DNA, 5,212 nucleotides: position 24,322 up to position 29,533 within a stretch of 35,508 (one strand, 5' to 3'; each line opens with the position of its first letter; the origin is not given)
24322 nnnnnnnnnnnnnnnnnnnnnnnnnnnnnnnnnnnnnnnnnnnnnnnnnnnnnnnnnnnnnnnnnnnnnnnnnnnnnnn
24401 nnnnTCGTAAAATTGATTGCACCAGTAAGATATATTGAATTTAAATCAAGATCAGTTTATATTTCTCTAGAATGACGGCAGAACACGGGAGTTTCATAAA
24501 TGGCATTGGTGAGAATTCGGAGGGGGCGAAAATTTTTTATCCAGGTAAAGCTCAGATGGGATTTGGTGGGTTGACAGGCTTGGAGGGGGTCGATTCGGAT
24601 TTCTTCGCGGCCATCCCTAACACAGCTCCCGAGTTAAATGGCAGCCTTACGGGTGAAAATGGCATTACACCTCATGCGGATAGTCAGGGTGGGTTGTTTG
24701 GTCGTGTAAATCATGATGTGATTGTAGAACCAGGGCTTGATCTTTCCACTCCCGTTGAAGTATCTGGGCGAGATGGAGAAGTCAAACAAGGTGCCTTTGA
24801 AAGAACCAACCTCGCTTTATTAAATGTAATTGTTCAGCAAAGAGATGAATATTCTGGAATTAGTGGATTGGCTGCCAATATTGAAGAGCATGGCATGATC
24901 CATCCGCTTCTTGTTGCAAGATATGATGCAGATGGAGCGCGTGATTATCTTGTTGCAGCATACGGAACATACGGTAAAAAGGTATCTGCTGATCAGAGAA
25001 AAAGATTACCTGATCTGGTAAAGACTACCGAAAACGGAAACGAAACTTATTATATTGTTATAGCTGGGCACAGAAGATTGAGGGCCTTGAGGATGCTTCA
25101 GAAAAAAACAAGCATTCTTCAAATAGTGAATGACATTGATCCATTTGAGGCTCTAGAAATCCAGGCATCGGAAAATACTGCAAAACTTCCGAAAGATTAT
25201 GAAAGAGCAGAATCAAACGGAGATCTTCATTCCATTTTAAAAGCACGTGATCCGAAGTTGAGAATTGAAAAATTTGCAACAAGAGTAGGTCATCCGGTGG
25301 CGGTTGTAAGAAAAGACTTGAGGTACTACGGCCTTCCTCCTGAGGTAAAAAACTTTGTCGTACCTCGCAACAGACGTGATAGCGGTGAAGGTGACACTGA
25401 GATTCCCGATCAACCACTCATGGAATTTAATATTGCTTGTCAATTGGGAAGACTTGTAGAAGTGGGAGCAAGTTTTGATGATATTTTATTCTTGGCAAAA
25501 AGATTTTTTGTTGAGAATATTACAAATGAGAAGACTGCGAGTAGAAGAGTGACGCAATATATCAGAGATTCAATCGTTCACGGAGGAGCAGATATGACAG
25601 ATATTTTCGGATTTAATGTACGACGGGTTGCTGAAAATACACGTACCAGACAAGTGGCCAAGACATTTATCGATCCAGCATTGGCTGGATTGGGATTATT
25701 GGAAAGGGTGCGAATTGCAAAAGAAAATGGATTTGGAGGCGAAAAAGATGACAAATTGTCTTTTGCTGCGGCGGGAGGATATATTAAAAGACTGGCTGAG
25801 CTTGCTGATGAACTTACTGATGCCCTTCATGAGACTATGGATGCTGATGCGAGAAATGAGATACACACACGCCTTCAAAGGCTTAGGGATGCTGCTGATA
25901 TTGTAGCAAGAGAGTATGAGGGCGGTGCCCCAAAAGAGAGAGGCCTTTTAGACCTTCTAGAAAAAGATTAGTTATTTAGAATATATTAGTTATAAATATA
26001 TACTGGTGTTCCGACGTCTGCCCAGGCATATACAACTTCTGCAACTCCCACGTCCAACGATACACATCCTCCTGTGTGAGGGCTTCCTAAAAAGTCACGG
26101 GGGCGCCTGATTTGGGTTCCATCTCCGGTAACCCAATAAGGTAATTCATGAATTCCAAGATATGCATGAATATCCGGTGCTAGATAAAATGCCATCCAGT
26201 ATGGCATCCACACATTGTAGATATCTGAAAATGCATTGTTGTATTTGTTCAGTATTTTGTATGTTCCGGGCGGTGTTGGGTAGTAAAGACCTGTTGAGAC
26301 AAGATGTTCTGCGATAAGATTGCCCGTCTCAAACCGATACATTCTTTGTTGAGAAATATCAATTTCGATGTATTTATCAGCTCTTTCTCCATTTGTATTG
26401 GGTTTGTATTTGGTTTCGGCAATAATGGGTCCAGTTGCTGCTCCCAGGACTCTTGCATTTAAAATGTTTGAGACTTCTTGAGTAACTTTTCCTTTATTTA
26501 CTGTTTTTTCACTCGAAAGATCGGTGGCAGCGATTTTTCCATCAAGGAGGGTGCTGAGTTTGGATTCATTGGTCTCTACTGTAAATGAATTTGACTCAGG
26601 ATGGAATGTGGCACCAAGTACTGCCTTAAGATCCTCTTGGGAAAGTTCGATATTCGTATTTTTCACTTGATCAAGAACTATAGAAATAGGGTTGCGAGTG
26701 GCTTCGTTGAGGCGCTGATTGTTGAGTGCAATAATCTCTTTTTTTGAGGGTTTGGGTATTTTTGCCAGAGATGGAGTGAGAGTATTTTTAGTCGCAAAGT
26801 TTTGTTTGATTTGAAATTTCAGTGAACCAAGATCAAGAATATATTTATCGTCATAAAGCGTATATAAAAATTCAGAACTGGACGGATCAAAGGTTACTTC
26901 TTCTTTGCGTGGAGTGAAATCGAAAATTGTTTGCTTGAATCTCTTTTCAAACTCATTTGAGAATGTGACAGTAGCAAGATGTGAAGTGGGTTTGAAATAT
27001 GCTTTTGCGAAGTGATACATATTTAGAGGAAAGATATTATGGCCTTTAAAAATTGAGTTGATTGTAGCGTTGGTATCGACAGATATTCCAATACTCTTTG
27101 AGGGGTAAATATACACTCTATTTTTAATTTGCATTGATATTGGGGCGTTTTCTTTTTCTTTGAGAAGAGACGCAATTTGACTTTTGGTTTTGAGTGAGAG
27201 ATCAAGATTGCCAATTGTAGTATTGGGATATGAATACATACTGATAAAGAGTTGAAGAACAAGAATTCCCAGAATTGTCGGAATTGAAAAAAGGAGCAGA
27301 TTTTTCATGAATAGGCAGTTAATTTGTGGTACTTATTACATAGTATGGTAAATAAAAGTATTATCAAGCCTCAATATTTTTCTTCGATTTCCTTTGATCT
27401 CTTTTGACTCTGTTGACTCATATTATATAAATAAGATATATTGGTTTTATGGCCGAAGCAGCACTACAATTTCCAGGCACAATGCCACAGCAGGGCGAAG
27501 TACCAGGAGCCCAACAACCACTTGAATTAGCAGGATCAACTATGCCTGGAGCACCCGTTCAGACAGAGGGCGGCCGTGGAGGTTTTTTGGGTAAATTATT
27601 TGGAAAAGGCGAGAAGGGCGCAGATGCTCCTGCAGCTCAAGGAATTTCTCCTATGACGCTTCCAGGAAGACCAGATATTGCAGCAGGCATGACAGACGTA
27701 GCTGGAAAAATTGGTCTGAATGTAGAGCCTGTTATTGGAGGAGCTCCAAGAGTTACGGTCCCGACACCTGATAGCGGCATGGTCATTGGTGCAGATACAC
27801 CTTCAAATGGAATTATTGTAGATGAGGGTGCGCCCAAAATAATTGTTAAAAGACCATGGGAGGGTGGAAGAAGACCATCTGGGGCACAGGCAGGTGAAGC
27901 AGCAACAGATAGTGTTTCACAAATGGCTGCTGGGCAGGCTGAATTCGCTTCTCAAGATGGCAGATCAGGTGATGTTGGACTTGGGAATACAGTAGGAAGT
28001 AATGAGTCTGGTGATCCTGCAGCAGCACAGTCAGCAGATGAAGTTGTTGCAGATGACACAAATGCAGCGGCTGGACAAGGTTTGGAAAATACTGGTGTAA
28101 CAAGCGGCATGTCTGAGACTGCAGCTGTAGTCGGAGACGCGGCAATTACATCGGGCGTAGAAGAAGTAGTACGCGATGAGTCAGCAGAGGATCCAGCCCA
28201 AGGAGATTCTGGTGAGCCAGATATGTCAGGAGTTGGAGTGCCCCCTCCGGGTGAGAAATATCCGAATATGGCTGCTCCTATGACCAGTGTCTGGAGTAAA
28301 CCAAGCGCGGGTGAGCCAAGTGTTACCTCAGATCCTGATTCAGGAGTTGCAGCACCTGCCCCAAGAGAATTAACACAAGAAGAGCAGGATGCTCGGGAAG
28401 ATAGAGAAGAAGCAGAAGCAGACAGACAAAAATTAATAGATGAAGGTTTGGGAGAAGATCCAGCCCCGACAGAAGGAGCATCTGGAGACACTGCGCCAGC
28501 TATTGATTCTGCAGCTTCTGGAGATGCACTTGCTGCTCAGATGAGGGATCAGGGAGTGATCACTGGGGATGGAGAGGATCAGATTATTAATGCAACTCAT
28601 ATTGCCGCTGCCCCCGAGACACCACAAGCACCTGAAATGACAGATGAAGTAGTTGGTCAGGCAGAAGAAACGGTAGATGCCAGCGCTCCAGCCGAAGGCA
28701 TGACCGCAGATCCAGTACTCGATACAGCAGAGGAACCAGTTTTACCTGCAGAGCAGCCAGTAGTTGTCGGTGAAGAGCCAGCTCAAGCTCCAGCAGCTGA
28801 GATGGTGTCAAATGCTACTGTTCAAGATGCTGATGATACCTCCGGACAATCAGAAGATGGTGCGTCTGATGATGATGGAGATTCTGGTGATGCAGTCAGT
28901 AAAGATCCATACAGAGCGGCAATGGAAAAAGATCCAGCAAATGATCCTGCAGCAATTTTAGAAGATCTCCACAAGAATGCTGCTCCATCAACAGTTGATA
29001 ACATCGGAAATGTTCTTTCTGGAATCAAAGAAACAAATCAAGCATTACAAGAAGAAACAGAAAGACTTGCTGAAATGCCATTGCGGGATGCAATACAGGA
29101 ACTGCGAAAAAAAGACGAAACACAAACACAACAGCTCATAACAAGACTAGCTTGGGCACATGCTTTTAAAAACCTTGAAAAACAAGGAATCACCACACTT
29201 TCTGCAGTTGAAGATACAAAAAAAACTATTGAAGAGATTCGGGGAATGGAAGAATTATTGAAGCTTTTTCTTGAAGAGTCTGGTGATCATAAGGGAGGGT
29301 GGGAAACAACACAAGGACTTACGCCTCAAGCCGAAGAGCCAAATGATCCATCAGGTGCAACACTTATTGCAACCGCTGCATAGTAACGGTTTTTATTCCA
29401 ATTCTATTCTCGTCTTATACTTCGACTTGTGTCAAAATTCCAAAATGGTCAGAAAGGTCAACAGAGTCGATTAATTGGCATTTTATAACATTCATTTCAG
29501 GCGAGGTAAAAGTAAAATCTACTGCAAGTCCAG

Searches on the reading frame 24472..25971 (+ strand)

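Call 33: search_protein_families(library=pfam, proteins=[window:24472-25971:+], max_evalue=0.01)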
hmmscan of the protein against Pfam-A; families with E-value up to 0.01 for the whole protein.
window:24472-25971:+ (499 aa): 1 family
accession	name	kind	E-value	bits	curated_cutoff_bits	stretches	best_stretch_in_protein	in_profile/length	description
PF02195.25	ParB_N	-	0.00018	21.9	26.3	0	183-235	45-93/95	ParB N-terminal domain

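Call 70: search_protein_families(library=ncbifam, proteins=[window:24472-25971:+], max_evalue=0.01)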
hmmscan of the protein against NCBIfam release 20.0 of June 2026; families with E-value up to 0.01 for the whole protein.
window:24472-25971:+ (499 aa): 3 families
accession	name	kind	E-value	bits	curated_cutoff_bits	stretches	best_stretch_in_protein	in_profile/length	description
TIGR00180.1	parB_part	domain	9.7e-10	38.5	58.45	1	180-296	44-154/186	ParB/RepB/Spo0J family partition protein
TIGR04285.1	nucleoid_noc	exception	6.4e-08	32.3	315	1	190-299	47-151/255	nucleoid occlusion protein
TIGR03454.1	partition_RepB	equivalog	7.5e-06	25.5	201.5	1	179-238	102-158/325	plasmid partitioning protein RepB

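Call 71: search_protein_families(library=padloc, proteins=[window:24472-25971:+], max_evalue=0.01)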
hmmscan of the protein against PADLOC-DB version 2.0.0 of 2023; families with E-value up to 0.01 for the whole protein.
window:24472-25971:+ (499 aa): 0 families

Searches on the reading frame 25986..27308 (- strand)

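Call 34: search_protein_families(library=pfam, proteins=[window:25986-27308:-], max_evalue=0.01)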
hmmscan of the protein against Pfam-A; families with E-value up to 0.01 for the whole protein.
window:25986-27308:- (440 aa): 1 family
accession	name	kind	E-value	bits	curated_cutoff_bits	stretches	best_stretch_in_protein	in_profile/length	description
PF03734.19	YkuD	-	9.7e-17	62.3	23.4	1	311-438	1-146/146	L,D-transpeptidase catalytic domain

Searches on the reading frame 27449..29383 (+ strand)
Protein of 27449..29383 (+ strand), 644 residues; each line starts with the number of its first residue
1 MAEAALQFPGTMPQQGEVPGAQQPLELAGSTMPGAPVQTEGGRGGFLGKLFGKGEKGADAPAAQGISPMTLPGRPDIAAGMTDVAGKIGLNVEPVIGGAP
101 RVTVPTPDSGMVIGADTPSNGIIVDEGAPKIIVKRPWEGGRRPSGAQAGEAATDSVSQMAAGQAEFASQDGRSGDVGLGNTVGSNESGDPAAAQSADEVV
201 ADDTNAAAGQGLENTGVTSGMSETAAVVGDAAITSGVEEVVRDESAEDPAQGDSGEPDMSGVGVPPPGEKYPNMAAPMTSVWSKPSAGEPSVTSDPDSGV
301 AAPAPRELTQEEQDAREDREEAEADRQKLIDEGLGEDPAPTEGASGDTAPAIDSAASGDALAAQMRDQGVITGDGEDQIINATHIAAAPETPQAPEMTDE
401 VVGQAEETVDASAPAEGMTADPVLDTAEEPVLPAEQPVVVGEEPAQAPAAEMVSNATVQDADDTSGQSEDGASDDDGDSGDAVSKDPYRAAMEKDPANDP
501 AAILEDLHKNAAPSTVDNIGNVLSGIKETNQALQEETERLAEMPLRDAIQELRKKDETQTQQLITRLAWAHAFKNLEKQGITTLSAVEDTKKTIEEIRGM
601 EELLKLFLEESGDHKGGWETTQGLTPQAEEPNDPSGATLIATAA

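Call 34: search_protein_families(library=pfam, proteins=[window:27449-29383:+], max_evalue=0.01)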
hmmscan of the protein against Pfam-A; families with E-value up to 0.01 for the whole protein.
window:27449-29383:+ (644 aa): 0 families

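Call 70: search_protein_families(library=ncbifam, proteins=[window:27449-29383:+], max_evalue=0.01)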
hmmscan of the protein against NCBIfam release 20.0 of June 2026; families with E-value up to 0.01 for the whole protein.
window:27449-29383:+ (644 aa): 1 family
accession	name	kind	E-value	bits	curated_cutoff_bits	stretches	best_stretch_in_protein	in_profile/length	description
NF038025.1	dapto_LiaX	exception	0.0076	15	350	0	423-592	7-169/512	daptomycin-sensing surface protein LiaX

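Call 71: search_protein_families(library=padloc, proteins=[window:27449-29383:+], max_evalue=0.01)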
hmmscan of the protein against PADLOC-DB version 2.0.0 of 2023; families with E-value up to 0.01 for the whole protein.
window:27449-29383:+ (644 aa): 0 families
